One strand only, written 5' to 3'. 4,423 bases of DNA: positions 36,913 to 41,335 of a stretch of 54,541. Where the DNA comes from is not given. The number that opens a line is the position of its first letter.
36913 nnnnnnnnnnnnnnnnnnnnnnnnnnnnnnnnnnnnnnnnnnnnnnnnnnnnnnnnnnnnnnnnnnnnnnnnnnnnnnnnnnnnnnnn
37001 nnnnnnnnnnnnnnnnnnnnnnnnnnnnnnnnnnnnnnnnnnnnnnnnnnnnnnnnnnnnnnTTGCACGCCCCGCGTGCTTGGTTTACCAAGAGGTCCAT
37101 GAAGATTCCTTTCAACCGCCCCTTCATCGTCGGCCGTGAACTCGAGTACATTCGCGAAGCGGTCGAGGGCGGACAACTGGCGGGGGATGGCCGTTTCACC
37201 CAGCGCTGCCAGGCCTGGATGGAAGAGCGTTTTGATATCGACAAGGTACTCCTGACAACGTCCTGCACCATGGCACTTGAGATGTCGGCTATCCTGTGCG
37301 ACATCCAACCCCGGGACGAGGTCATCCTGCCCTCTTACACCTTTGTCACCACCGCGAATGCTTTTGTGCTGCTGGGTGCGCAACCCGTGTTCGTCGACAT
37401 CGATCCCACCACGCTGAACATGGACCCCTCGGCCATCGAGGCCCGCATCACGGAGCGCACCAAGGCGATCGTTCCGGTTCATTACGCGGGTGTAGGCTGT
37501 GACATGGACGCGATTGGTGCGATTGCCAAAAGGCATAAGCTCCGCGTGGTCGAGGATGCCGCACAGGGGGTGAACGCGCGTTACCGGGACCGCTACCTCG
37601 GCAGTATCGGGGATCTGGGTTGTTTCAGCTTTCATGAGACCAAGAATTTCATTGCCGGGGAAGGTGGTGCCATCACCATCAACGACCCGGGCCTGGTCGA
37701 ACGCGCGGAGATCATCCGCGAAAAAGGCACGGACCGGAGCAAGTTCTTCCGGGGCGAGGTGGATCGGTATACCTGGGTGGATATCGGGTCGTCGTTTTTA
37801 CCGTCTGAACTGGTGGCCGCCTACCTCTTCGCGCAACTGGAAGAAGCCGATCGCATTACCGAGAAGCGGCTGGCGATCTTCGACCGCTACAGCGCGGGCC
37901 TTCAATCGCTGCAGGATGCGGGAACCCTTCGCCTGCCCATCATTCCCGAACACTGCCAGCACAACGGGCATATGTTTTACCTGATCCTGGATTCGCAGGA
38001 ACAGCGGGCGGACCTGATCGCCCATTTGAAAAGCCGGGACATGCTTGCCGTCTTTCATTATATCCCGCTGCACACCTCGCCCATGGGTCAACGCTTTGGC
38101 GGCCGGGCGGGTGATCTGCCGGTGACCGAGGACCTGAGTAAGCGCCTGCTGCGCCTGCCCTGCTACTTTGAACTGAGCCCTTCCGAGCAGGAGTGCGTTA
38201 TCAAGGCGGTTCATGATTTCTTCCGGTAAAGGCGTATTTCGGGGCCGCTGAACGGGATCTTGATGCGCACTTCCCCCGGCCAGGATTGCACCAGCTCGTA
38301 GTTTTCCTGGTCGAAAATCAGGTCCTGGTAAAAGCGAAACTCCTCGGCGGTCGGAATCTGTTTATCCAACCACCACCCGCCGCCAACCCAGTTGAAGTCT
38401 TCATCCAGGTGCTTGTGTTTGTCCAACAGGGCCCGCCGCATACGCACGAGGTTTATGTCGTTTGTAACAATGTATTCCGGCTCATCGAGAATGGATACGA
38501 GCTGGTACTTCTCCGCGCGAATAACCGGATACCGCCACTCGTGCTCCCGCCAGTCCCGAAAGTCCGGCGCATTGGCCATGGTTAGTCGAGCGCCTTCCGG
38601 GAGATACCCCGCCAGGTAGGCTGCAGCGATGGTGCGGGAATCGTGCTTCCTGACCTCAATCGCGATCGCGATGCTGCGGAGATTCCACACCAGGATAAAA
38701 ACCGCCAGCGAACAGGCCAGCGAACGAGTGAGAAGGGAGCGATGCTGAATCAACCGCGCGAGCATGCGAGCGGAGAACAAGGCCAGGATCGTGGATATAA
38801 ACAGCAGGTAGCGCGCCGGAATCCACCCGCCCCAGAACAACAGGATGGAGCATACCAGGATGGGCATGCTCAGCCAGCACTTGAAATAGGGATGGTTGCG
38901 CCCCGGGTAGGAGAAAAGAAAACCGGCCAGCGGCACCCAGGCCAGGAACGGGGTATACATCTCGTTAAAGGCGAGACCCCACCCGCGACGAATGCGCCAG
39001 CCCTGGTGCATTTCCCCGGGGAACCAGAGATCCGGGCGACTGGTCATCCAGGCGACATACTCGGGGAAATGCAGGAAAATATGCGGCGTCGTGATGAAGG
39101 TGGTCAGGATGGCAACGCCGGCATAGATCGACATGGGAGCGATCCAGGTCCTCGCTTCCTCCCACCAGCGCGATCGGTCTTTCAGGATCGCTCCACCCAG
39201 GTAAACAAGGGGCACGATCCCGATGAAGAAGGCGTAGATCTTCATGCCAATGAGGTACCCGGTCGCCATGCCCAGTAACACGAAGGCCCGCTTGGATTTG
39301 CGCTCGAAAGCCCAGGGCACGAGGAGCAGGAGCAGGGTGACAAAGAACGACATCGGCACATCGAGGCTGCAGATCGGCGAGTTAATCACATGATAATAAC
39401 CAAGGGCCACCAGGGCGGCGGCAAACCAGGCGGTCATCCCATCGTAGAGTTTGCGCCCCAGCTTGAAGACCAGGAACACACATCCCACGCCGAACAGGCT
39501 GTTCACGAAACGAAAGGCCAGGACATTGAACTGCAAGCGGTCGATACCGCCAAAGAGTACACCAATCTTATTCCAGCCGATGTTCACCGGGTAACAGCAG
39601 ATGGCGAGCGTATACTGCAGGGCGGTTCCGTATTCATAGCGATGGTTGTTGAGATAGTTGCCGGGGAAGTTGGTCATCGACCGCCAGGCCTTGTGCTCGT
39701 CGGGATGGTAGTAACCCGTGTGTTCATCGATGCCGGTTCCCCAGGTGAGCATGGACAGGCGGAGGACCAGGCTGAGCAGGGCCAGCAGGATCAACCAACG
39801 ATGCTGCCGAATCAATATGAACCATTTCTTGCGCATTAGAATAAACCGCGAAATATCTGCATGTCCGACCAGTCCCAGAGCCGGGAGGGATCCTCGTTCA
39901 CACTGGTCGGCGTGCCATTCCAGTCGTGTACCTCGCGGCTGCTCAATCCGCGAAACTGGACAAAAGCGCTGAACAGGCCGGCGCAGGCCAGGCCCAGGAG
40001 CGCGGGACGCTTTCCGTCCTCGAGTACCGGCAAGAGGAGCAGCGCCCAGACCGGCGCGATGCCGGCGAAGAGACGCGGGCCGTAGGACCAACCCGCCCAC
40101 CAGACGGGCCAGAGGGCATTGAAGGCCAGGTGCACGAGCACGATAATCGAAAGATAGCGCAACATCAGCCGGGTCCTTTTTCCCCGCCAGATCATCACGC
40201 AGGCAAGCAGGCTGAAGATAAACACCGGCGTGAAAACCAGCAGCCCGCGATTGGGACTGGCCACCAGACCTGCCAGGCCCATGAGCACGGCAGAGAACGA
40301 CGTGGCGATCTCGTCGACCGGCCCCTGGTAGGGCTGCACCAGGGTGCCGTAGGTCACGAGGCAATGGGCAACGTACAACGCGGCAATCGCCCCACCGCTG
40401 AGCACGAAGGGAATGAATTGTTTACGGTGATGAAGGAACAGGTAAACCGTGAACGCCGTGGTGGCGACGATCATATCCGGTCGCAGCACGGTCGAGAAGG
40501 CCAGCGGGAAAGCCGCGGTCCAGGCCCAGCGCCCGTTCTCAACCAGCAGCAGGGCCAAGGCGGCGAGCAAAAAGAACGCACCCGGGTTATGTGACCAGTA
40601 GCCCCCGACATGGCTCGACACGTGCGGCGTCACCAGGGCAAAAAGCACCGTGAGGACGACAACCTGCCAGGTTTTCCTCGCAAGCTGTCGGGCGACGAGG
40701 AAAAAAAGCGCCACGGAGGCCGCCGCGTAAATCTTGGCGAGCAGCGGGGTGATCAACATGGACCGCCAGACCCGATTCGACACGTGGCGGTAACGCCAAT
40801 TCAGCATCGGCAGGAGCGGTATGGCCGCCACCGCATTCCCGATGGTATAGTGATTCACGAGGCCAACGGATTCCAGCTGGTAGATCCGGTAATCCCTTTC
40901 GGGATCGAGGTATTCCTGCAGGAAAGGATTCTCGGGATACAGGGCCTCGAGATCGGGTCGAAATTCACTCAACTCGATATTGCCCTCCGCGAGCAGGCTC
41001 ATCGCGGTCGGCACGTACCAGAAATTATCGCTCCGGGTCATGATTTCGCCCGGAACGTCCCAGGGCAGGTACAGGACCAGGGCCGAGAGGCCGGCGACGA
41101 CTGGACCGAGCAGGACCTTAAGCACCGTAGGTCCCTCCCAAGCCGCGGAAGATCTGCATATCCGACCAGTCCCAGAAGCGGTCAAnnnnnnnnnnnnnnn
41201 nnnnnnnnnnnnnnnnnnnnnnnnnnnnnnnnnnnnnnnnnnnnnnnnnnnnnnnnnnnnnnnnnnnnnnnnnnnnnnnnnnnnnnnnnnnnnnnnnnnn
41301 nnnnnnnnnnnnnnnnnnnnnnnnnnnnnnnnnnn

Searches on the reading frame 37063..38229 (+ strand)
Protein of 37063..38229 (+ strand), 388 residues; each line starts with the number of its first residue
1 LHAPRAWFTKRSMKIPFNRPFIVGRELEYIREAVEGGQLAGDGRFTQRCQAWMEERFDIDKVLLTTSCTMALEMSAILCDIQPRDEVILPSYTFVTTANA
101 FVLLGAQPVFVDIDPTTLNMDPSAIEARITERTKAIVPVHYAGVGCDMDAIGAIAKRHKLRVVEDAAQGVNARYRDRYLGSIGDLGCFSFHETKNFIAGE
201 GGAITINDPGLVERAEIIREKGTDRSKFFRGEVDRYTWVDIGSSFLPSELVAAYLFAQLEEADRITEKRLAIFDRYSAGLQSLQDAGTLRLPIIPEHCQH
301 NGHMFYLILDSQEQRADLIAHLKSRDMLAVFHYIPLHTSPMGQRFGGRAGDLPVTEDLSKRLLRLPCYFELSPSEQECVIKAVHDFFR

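Call 7: search_protein_families(library=pfam, proteins=[window:37063-38229:+], max_evalue=0.01)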
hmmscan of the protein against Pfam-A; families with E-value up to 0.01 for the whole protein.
window:37063-38229:+ (388 aa): 4 families
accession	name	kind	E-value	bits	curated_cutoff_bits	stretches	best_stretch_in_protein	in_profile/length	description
PF01041.23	DegT_DnrJ_EryC1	-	1.2e-95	321.3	19.8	1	24-383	5-359/360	DegT/DnrJ/EryC1/StrS aminotransferase family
PF01212.27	Beta_elim_lyase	-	1.8e-07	31.2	27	1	32-210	20-215/288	Beta-eliminating lyase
PF00155.27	Aminotran_1_2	-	1e-05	25.4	19.7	1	41-160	43-180/361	Aminotransferase class I and II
PF00266.25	Aminotran_5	-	0.0017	17.9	21.5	1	60-172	62-182/371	Aminotransferase class-V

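Call 33: search_protein_families(library=ncbifam, proteins=[window:37063-38229:+], max_evalue=0.001)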
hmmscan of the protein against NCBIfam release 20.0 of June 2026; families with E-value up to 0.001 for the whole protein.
window:37063-38229:+ (388 aa): 21 families
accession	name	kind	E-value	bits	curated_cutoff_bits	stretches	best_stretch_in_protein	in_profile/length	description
NF008687.0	PRK11706.1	equivalog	2.7e-184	612.2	375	1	14-387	1-374/375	dTDP-4-amino-4,6-dideoxygalactose transaminase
TIGR02379.1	ECA_wecE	subfamily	4.8e-176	585.1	434.85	1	15-387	2-375/376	dTDP-4-amino-4,6-dideoxy-D-glucose transaminase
TIGR03588.1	PseC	equivalog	3.1e-67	227.1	423.5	1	15-386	2-379/380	UDP-4-amino-4,6-dideoxy-N-acetyl-beta-L-altrosamine transaminase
NF008658.2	PRK11658.1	equivalog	1.4e-62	211.6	631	1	15-386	5-376/379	UDP-4-amino-4-deoxy-L-arabinose aminotransferase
TIGR04181.1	NHT_00031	hypoth_equivalog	2.6e-56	191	420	1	15-367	1-358/359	LegC family aminotransferase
TIGR04427.1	PLP_DesI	equivalog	3.4e-43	148.3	650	1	27-371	35-367/390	dTDP-4-dehydro-6-deoxyglucose aminotransferase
NF011936.0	PRK15407.1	equivalog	7.3e-40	137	423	1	15-387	37-436/440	lipopolysaccharide biosynthesis protein RfbH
NF041364.1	GntC_guanitoxin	equivalog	7.5e-09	34.9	415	1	56-165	57-173/356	guanitoxin biosynthesis PLP-dependent (S)-gamma-hydroxy-L-arginine cyclodehydratase GntC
NF004621.0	PRK05957.1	equivalog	7.6e-09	34.8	498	1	60-139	90-167/389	pyridoxal phosphate-dependent aminotransferase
NF005817.0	PRK07683.1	equivalog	9.1e-09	34.5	575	1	60-155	89-187/387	aminotransferase A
NF005816.0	PRK07682.1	equivalog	1.3e-08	33.9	620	1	50-166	76-203/390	aminotransferase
NF006488.0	PRK08912.1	equivalog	1.8e-06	27.2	498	1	58-142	85-172/387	aminotransferase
NF006569.0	PRK09082.1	subfamily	2.8e-06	26.7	420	1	47-137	78-168/386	methionine aminotransferase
NF005732.0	PRK07550.1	equivalog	4.3e-06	26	366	1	47-139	81-173/389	aminotransferase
NF004770.0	PRK06108.1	subfamily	1.6e-05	23.9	422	1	53-165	90-209/396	pyridoxal phosphate-dependent aminotransferase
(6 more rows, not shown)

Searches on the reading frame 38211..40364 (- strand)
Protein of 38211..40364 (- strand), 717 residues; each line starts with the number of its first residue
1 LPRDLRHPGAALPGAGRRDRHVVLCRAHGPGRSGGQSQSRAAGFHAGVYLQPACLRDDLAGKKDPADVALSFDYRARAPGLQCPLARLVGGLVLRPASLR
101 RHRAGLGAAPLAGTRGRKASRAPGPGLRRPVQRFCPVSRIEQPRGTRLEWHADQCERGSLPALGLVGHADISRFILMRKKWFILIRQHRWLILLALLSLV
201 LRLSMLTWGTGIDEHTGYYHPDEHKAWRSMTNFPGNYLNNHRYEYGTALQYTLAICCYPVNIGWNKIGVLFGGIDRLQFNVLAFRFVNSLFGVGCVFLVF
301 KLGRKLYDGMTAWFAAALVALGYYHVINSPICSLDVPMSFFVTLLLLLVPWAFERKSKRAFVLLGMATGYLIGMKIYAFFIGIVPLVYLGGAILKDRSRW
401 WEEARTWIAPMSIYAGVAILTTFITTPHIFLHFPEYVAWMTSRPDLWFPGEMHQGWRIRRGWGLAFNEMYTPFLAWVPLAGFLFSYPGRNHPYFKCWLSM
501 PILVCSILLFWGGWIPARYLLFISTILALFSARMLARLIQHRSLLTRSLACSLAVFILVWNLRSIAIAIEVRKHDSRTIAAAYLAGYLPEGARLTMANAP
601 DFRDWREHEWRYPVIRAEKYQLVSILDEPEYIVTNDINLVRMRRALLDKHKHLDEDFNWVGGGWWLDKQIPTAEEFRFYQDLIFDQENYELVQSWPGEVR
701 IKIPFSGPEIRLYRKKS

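Call 7: search_protein_families(library=pfam, proteins=[window:38211-40364:-], max_evalue=0.01)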
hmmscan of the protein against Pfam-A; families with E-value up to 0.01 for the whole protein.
window:38211-40364:- (717 aa): 1 family
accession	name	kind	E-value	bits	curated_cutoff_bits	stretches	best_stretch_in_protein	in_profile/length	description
PF13231.12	PMT_2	-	1.8e-08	35.2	26.1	1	279-409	19-146/160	Dolichyl-phosphate-mannose-protein mannosyltransferase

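Call 33: search_protein_families(library=ncbifam, proteins=[window:38211-40364:-], max_evalue=0.001)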
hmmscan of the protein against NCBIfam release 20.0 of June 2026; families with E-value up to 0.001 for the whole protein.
window:38211-40364:- (717 aa): 0 families

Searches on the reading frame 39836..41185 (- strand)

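Call 7: search_protein_families(library=pfam, proteins=[window:39836-41185:-], max_evalue=0.01)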
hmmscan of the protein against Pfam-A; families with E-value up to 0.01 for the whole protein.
window:39836-41185:- (449 aa): 0 families

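Call 33: search_protein_families(library=ncbifam, proteins=[window:39836-41185:-], max_evalue=0.001)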
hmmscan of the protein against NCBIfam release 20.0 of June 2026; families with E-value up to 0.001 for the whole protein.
window:39836-41185:- (449 aa): 1 family
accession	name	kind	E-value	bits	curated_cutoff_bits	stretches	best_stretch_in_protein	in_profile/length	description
NF047440.1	LA3751_2_3_fam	subfamily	8.9e-08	31.4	200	1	159-392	106-358/460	LA_3751/LA_3752 family putative glycosyltransferase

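Call 40: search_protein_families(library=pfam, proteins=[window:39836-41185:-], max_evalue=1)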
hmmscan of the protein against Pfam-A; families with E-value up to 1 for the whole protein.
window:39836-41185:- (449 aa): 0 families
